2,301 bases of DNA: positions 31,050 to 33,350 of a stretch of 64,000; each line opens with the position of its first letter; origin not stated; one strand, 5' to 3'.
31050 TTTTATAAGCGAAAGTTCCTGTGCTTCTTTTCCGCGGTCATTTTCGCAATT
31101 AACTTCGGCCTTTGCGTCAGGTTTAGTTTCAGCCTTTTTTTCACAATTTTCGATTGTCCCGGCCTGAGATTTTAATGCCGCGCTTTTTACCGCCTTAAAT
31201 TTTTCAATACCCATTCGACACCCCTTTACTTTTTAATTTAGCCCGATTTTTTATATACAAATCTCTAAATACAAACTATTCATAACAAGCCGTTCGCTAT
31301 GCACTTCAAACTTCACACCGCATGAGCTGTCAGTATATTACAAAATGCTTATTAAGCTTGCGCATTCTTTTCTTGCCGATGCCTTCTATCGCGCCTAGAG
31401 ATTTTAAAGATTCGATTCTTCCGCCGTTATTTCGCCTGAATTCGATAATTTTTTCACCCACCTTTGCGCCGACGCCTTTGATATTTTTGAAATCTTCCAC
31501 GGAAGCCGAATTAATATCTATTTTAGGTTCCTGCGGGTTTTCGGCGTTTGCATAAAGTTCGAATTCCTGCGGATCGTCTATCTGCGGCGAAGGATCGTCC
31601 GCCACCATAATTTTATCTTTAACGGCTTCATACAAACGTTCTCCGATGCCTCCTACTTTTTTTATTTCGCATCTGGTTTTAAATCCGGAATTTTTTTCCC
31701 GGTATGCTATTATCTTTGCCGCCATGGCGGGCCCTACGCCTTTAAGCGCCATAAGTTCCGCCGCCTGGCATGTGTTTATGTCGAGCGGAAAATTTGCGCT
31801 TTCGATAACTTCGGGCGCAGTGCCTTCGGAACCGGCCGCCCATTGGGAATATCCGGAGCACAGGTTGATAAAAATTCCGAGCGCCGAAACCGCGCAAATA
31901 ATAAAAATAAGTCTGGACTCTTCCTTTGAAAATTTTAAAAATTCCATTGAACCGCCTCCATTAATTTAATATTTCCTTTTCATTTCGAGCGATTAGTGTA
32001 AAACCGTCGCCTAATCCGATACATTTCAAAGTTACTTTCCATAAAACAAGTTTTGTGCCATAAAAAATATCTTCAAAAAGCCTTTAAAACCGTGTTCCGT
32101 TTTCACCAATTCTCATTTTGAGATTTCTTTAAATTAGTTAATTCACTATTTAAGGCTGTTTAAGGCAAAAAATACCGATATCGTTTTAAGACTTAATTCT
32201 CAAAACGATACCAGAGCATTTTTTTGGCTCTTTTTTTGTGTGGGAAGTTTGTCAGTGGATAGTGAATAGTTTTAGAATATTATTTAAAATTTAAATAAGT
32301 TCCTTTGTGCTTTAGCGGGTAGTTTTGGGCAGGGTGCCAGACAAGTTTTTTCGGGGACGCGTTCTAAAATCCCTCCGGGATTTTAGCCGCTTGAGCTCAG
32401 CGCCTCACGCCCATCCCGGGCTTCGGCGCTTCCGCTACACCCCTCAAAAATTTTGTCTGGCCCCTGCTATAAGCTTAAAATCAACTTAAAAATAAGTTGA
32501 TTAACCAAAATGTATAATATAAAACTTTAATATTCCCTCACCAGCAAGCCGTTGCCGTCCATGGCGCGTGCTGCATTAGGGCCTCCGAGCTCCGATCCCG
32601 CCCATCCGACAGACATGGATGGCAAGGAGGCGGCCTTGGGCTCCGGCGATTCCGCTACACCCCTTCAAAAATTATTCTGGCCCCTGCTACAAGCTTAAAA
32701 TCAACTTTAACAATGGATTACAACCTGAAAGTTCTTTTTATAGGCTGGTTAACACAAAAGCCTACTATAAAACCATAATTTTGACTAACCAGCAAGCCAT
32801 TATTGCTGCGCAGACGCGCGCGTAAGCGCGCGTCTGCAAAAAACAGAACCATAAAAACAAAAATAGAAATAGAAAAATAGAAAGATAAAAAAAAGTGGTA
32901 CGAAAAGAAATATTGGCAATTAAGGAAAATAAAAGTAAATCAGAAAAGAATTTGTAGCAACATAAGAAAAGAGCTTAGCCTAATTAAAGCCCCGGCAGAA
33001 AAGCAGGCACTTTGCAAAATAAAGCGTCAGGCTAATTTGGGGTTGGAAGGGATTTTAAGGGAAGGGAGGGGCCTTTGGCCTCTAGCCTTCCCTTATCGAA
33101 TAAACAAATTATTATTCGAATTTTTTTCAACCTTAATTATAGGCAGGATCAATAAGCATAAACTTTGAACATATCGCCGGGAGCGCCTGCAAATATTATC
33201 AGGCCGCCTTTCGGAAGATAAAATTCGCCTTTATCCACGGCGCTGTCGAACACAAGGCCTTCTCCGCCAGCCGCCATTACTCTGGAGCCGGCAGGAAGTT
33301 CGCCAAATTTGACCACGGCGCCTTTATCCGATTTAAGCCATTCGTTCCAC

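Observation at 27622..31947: recA embedded between comEA and comEC in a single co-oriented competence cluster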

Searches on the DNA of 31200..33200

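Call 37: search_rna_families(source=window, start=31200, end=33200, threshold=evalue, max_evalue=1)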
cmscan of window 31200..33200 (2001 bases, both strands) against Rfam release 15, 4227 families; matches with E-value up to 1: 1.
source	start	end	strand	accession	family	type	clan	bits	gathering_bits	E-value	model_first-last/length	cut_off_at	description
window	32168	32223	-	RF03616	MIR1888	Gene; miRNA;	-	23.1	72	0.19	1-101/101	no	MIR1888 microRNA precursor family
